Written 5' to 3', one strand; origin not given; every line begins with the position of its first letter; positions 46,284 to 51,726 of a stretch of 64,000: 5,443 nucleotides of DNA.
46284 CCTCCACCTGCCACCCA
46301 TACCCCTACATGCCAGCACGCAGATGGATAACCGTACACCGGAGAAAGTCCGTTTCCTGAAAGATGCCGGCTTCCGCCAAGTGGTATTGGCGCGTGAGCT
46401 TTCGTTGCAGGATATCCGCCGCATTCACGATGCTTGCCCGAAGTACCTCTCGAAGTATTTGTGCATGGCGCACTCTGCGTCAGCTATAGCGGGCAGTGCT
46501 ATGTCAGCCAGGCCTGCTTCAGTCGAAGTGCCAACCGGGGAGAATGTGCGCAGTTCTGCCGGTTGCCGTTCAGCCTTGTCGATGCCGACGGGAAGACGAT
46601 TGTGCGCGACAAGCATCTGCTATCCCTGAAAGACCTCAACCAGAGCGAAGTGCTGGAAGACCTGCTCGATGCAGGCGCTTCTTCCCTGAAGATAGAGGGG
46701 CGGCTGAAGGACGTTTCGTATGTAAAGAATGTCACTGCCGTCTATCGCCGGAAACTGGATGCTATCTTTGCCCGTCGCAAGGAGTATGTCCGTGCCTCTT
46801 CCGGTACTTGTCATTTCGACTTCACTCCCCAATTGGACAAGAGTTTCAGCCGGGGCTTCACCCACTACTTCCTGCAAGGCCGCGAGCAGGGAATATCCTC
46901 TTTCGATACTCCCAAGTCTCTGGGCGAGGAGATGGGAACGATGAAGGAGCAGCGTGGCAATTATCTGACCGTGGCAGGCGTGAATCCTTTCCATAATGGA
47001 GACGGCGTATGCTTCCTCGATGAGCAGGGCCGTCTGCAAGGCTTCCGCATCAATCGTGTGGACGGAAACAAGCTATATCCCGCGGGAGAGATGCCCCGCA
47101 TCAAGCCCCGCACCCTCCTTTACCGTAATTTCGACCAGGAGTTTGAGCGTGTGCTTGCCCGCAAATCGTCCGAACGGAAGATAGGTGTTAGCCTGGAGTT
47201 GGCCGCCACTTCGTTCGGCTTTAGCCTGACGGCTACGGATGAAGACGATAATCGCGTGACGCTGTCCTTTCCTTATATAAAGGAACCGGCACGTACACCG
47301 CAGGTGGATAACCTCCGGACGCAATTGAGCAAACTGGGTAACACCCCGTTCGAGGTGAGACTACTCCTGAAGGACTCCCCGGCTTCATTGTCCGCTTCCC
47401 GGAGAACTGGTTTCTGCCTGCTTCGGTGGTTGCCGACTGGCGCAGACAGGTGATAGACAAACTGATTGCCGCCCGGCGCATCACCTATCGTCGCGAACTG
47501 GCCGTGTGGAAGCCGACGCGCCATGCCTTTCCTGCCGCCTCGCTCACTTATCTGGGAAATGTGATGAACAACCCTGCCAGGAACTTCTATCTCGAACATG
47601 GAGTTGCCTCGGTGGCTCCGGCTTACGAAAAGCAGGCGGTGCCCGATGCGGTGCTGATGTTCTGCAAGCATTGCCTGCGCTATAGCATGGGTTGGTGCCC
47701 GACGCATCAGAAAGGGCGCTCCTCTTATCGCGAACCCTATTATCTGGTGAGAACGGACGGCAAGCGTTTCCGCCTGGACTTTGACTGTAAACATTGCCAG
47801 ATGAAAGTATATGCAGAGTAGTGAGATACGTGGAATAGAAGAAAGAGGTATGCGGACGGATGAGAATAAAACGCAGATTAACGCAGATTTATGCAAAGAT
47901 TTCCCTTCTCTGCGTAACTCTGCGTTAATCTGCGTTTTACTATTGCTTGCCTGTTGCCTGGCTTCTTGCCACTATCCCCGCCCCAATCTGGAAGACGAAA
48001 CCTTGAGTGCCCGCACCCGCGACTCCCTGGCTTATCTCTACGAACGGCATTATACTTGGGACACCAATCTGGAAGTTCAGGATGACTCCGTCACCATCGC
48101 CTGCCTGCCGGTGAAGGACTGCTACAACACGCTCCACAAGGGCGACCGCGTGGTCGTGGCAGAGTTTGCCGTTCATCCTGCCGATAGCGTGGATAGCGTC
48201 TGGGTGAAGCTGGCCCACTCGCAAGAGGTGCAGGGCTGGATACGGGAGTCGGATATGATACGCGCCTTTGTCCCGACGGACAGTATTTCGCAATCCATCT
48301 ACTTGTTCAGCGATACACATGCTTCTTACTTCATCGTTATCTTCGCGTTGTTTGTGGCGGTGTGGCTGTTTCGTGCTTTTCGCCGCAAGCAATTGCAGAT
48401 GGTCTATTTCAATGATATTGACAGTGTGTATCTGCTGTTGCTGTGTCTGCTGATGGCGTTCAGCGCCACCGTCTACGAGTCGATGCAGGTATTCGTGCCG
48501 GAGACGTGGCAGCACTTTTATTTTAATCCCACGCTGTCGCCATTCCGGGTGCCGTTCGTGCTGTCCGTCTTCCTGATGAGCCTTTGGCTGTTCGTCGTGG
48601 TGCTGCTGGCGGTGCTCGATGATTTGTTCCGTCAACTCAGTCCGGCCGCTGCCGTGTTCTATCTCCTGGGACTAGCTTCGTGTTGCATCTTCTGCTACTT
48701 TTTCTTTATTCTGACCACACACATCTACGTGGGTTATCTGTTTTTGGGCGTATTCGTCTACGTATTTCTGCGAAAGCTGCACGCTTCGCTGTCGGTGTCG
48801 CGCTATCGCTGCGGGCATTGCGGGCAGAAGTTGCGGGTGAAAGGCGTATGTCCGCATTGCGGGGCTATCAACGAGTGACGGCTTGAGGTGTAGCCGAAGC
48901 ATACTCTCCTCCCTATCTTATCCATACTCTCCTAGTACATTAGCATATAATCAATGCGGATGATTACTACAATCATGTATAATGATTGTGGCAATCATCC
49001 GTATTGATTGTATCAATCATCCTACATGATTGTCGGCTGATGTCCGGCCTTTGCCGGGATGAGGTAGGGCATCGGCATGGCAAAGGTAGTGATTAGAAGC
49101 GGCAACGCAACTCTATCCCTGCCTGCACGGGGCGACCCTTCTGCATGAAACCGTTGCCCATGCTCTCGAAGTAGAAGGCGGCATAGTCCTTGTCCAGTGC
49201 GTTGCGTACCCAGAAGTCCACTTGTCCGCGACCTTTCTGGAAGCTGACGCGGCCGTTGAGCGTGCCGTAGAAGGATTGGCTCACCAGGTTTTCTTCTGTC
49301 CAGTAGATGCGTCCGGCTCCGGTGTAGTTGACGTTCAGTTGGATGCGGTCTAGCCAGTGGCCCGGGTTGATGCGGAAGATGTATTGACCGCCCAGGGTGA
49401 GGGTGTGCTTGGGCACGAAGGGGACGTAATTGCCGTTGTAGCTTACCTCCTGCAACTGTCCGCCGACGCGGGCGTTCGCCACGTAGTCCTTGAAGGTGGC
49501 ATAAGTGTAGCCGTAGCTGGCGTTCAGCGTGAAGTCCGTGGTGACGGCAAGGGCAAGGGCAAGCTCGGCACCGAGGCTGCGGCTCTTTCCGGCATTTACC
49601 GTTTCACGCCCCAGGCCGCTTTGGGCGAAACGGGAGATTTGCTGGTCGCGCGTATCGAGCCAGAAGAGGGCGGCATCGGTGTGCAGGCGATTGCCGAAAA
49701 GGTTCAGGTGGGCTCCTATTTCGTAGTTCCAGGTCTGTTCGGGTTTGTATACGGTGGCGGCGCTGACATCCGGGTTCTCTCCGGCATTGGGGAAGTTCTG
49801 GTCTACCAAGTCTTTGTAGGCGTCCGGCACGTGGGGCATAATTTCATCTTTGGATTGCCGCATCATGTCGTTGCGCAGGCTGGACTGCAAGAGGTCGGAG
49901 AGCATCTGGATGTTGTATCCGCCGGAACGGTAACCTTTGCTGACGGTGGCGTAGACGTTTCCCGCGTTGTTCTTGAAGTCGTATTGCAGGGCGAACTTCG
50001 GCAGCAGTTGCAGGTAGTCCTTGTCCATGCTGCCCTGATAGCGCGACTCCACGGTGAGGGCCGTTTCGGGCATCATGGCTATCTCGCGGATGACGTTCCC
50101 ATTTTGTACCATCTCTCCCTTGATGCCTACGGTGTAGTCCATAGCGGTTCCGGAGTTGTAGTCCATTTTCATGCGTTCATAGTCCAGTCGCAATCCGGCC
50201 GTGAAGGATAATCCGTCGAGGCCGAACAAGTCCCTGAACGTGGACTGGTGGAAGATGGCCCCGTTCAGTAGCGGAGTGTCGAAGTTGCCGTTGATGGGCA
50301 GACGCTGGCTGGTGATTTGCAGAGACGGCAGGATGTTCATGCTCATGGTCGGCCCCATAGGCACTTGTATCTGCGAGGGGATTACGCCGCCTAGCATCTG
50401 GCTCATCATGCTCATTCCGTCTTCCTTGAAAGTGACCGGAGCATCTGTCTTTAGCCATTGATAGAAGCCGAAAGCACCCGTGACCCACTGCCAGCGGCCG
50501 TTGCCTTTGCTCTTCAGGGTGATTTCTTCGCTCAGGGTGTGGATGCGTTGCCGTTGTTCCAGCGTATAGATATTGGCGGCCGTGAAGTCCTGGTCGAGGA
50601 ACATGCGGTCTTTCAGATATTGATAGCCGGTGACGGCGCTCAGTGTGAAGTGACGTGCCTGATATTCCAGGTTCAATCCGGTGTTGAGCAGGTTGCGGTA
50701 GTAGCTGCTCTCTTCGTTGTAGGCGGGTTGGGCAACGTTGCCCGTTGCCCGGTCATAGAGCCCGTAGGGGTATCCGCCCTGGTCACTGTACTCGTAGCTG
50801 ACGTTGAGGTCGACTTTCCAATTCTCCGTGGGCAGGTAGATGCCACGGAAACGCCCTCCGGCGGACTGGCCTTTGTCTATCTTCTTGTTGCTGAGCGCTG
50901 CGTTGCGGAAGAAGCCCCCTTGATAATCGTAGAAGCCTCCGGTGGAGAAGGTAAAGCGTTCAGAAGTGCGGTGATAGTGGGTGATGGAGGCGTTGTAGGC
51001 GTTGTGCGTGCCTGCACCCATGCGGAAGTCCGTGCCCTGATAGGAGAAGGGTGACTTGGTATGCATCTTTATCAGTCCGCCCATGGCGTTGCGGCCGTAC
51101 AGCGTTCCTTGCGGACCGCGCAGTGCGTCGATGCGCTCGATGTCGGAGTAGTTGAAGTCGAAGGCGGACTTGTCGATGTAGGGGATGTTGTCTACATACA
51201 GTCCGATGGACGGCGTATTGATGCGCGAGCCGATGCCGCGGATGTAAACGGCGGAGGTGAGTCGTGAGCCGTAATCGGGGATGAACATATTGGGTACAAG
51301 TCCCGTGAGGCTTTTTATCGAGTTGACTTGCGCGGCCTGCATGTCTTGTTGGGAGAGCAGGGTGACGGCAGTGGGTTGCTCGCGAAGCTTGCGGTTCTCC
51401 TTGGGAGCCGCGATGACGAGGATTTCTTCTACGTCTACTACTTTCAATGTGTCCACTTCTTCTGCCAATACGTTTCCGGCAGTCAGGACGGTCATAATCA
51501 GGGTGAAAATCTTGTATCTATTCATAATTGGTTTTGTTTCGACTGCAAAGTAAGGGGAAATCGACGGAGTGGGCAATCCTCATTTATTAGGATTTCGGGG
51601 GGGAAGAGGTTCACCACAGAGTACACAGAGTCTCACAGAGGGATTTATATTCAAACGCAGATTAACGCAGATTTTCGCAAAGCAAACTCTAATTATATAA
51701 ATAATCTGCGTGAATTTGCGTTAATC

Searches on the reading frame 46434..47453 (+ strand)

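Call 42: search_protein_families(library=pfam, proteins=[window:46434-47453:+], max_evalue=0.00001)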
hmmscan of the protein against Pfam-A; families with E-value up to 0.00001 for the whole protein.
window:46434-47453:+ (339 aa): 2 families
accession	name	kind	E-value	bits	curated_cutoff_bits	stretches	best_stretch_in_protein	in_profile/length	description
PF01136.24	Peptidase_U32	-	2.3e-44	151.8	22.4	1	3-151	83-231/233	Peptidase family U32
PF12392.13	DUF3656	-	2e-13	51.4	22.1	1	229-309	1-77/109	Collagenase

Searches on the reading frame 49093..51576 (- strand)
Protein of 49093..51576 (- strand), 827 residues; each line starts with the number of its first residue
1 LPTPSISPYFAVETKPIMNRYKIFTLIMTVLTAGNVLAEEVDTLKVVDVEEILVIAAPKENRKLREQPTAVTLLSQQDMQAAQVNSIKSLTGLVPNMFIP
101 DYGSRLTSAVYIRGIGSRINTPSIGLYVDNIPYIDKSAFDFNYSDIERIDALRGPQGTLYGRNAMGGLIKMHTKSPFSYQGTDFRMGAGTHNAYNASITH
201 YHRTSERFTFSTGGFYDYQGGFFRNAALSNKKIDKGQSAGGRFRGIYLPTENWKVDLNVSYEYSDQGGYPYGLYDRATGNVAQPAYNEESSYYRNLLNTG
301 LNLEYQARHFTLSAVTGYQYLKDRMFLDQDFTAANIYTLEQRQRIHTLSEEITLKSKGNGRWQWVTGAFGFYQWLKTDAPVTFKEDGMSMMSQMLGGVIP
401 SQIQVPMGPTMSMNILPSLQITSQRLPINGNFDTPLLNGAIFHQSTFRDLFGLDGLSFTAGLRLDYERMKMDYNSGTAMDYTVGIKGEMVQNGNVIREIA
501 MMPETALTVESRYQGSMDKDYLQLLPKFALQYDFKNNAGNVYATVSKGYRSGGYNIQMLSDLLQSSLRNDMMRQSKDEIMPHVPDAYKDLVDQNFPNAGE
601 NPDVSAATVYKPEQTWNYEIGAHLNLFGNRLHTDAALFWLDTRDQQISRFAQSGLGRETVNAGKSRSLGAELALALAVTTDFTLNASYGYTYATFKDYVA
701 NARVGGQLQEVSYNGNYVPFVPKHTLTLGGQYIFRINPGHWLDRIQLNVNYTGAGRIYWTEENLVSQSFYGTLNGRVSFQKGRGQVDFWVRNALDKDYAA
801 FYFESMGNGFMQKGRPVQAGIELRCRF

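Call 60: search_protein_families(library=pfam, proteins=[window:49093-51576:-], max_evalue=1e-8)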
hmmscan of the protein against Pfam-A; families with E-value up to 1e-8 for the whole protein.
window:49093-51576:- (827 aa): 2 families
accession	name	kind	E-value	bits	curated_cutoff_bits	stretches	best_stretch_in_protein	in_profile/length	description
PF00593.30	TonB_dep_Rec_b-barrel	-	5.8e-34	119.1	27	1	448-792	176-435/436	TonB dependent receptor-like, beta-barrel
PF07715.20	Plug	-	3.9e-18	66.4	23.9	1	64-167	2-106/107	TonB-dependent Receptor Plug Domain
